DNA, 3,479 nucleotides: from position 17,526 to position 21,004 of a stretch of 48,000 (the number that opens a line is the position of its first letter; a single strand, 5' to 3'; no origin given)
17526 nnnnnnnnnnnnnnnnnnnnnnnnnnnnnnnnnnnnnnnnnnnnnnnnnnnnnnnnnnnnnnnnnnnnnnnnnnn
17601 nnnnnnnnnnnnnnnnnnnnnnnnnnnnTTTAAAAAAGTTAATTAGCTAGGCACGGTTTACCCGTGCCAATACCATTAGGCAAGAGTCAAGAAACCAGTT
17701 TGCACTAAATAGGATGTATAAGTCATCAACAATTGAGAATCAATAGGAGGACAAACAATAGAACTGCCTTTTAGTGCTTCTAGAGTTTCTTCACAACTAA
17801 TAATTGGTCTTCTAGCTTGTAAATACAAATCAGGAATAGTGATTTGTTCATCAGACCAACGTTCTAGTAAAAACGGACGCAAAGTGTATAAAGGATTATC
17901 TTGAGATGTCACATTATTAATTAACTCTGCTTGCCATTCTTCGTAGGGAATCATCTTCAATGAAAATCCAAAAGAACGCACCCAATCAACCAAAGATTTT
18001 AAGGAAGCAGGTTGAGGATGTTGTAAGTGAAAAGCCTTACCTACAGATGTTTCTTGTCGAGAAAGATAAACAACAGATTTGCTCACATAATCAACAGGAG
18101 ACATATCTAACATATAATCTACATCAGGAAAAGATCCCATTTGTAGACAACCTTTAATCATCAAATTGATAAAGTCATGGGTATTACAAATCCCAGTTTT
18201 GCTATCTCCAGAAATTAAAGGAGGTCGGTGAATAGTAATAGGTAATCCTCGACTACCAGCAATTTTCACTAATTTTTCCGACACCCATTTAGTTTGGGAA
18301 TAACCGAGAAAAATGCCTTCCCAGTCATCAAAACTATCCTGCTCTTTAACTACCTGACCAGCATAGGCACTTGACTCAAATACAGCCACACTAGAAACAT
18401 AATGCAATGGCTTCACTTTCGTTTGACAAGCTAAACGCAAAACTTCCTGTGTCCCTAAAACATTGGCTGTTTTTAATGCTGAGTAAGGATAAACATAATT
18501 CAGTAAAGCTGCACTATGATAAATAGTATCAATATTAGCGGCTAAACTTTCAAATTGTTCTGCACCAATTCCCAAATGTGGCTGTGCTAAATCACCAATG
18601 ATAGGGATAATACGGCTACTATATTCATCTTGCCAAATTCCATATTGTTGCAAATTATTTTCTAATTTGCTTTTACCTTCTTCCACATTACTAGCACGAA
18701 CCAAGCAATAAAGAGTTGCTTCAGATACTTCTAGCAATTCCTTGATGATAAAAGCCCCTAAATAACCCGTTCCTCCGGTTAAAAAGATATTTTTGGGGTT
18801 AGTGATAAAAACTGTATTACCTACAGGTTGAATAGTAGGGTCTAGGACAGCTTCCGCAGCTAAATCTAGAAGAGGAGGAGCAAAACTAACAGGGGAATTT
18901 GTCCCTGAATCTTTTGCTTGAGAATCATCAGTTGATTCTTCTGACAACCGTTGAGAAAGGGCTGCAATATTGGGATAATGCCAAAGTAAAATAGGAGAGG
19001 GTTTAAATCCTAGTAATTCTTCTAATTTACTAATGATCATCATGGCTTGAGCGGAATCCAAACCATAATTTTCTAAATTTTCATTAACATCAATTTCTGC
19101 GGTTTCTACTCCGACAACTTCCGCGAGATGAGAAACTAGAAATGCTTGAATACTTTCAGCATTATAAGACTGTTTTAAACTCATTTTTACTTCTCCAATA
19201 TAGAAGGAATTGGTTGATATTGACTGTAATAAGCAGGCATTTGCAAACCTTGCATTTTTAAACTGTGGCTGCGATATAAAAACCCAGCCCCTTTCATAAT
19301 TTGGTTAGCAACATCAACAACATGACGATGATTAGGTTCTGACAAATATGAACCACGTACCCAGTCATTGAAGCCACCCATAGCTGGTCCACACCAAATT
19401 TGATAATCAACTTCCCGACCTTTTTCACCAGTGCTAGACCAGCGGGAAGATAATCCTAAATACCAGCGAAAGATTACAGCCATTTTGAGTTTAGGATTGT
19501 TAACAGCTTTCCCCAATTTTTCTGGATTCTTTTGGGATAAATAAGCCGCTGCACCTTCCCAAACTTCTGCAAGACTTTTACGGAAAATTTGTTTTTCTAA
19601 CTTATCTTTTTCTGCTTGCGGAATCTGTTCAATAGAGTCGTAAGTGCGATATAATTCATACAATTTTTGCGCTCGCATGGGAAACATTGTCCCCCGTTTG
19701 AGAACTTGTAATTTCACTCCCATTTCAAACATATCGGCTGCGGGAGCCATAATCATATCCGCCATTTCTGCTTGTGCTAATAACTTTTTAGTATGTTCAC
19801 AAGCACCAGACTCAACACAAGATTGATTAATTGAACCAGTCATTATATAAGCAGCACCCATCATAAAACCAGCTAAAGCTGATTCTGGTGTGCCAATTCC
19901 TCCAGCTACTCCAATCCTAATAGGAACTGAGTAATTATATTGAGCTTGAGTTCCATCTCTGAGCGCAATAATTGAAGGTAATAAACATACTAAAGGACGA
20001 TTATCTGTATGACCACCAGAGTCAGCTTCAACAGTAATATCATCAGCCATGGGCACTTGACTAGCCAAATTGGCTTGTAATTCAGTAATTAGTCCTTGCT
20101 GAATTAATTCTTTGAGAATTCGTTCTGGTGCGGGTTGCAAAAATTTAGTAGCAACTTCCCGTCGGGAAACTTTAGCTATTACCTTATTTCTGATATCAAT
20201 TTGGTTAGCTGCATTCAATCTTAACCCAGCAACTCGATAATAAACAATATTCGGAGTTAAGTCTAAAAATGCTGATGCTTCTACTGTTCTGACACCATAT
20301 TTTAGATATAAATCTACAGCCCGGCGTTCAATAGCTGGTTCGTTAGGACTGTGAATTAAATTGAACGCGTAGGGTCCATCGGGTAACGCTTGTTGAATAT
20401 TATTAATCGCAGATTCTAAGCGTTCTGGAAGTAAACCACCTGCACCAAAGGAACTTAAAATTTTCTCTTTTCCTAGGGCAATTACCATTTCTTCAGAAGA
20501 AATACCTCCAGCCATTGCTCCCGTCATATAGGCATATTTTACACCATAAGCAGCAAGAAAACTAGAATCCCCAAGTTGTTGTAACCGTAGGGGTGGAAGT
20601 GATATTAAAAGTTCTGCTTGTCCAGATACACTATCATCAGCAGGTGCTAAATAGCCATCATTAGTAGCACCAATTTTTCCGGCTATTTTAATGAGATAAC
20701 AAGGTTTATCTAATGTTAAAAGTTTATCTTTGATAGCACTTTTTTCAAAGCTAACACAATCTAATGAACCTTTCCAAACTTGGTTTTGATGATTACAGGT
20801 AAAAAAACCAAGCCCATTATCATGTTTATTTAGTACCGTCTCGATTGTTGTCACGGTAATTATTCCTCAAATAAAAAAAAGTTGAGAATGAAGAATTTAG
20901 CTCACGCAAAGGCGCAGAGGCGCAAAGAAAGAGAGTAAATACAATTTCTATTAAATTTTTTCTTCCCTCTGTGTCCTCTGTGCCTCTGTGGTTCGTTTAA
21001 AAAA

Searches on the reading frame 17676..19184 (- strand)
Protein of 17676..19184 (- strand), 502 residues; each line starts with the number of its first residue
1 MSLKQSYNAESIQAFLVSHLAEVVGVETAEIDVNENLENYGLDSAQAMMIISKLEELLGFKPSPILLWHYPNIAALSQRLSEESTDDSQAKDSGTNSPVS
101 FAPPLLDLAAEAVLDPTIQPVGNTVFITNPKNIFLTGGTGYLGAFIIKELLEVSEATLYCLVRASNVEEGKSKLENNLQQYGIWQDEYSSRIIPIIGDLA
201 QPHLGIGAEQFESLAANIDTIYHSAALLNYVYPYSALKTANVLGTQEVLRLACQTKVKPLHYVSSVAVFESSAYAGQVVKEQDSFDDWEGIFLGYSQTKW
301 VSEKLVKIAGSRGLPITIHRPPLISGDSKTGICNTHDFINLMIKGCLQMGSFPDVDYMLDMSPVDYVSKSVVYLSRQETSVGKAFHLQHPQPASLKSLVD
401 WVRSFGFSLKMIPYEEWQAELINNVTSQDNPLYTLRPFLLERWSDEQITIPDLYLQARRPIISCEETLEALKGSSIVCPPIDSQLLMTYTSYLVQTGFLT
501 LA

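Call 3: search_protein_families(library=pfam, proteins=[window:17676-19184:-], max_evalue=0.01)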
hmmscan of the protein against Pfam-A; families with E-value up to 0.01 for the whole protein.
window:17676-19184:- (502 aa): 7 families
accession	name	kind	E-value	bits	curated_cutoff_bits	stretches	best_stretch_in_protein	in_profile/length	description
PF07993.18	NAD_binding_4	-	1.1e-71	241.4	20.1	1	135-370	1-257/258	Male sterility protein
PF00550.31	PP-binding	-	3.2e-14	53.4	20.8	1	16-80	3-67/67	Phosphopantetheine attachment site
PF01370.27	Epimerase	-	1.4e-11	44.7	20.9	1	133-345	1-192/240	NAD dependent epimerase/dehydratase family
PF01073.25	3Beta_HSD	-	5.4e-11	42.5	22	1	135-311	2-162/280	3-beta hydroxysteroid dehydrogenase/isomerase family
PF02719.21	Polysacc_synt_2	-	3.3e-08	33.5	20.2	1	133-265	1-128/293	Polysaccharide biosynthesis protein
PF08659.16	KR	-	0.00062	20.2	22.6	1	134-229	4-93/180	KR domain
PF23297.2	ACP_SdgA_C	-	0.00092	19.7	27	1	4-52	3-51/95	Highly reducing polyketide synthase sdgA, C-terminal ACP domain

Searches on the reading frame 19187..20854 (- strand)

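Call 65: search_protein_families(library=pfam, proteins=[window:19187-20854:-], max_evalue=0.00001)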
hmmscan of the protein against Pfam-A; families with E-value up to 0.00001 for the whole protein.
window:19187-20854:- (555 aa): 3 families
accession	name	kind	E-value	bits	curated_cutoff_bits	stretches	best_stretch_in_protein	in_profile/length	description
PF21607.2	FabD_helical_ins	-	8.5e-32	109.6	27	1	405-484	1-80/80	[Acyl-carrier-protein] S-malonyltransferase, inserted helical domain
PF18328.6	PfaD_N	-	8.2e-25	87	26.3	1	27-88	1-62/62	Fatty acid synthase subunit PfaD N-terminal domain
PF03060.21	NMO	-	1.4e-07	31.6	28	1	111-374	15-256/331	Nitronate monooxygenase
